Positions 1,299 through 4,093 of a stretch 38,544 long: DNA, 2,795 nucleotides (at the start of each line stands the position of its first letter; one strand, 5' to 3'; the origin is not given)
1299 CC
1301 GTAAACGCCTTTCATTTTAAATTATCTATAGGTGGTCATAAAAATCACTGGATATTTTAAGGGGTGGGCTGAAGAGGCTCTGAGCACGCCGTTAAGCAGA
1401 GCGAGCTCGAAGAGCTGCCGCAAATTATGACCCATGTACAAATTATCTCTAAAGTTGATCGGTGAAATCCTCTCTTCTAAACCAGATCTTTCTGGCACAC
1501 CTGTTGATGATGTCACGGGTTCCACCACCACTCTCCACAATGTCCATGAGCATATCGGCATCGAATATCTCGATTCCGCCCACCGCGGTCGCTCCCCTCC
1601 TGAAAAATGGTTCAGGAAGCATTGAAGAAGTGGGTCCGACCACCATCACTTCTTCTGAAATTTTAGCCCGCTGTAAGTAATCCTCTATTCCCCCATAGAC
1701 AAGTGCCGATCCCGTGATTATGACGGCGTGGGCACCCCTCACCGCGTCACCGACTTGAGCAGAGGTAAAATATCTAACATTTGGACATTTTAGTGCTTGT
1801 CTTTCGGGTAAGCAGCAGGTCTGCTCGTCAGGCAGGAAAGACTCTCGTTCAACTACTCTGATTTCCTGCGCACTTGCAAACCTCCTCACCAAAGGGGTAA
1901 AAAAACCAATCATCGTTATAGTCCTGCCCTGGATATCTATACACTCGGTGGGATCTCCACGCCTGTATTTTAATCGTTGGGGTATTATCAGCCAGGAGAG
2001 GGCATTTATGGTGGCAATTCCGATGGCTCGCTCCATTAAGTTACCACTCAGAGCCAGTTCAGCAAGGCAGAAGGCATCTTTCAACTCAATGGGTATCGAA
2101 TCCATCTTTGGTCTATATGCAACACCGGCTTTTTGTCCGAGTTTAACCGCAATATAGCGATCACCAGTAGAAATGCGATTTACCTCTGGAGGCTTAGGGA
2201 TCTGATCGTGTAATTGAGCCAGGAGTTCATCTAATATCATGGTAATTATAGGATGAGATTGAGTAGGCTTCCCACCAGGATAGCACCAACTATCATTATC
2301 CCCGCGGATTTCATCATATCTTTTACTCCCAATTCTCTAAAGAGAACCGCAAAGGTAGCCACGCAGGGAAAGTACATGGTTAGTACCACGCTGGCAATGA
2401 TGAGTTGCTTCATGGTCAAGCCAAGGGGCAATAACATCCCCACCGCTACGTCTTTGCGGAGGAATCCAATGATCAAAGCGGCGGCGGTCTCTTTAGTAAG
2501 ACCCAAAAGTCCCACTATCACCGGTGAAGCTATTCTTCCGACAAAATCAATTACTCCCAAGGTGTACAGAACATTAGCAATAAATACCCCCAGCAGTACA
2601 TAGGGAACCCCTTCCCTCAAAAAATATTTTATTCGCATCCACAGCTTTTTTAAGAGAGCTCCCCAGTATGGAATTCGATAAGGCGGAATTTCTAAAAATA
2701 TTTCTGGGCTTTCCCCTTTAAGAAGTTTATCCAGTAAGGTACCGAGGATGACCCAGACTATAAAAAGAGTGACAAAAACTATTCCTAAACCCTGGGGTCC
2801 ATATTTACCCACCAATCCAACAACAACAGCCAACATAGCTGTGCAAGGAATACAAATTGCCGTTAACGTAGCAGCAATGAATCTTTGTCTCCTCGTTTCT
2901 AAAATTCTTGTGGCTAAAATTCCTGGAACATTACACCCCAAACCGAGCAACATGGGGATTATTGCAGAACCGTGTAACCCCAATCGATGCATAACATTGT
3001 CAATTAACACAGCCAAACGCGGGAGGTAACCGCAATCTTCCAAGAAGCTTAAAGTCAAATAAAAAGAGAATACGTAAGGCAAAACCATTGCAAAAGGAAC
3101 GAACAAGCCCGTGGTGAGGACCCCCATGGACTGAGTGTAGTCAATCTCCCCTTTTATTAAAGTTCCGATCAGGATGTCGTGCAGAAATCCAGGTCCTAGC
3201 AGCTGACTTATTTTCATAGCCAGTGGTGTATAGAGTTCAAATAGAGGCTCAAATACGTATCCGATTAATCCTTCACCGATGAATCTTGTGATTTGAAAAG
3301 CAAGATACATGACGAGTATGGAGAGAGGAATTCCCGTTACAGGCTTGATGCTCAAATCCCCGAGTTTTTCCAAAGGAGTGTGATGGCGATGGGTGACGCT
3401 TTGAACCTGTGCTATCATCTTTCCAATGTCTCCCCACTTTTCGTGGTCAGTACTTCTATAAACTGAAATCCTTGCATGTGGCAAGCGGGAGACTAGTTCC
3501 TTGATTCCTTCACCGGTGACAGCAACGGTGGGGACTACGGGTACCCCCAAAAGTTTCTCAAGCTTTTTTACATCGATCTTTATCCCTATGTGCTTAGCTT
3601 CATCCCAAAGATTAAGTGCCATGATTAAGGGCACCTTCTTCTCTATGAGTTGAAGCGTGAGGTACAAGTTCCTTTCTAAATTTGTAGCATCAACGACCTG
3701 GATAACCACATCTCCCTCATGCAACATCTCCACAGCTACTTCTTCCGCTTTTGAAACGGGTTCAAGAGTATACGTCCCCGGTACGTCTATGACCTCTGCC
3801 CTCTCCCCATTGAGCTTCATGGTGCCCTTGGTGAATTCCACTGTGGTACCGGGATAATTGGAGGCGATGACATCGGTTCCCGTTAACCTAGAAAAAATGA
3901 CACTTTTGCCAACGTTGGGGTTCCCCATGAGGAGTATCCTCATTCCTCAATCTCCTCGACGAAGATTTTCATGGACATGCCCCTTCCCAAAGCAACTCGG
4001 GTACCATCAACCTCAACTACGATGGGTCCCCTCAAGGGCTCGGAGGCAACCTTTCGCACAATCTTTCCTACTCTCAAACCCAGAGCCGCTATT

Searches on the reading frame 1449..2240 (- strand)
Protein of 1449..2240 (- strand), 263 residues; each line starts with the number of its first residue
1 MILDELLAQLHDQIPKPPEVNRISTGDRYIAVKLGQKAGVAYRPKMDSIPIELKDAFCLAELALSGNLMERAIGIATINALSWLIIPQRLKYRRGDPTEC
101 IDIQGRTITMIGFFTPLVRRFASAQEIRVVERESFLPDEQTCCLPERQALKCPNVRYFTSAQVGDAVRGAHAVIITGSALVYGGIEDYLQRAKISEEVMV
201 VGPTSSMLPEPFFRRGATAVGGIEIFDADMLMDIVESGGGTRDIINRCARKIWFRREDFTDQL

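Call 19: search_protein_families(library=pfam, proteins=[window:1449-2240:-], max_evalue=0.001)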
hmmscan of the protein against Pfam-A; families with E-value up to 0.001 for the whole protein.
window:1449-2240:- (263 aa): 2 families
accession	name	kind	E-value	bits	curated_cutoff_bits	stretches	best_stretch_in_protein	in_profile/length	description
PF04016.18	DUF364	-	3.4e-27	95.3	23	1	104-253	10-146/147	Putative heavy-metal chelation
PF13938.11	DUF4213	-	3.5e-12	46.9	23.5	1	9-82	3-75/75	Putative heavy-metal chelation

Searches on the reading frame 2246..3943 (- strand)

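Call 19: search_protein_families(library=pfam, proteins=[window:2246-3943:-], max_evalue=0.001)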
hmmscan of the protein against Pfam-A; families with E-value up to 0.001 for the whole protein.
window:2246-3943:- (565 aa): 6 families
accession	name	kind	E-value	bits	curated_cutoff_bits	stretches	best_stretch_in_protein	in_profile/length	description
PF02421.24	FeoB_N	-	6.8e-55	185.3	27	1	2-152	2-154/156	Ferrous iron transport protein B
PF07670.19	Gate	-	1.2e-32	112.9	29.6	2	285-380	2-103/104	Nucleoside recognition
PF01926.29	MMR_HSR1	-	1.6e-19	70.5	21.9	1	2-111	1-112/113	50S ribosome-binding GTPase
PF07664.17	FeoB_C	-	2.1e-11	43.8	26.6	1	389-437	4-54/54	Ferrous iron transport protein B C terminus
PF00009.33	GTP_EFTU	-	0.00063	19.8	26.5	0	32-153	54-181/188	Elongation factor Tu GTP binding domain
PF00025.27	Arf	-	0.00074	19.5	22.3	0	1-154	15-170/174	ADP-ribosylation factor family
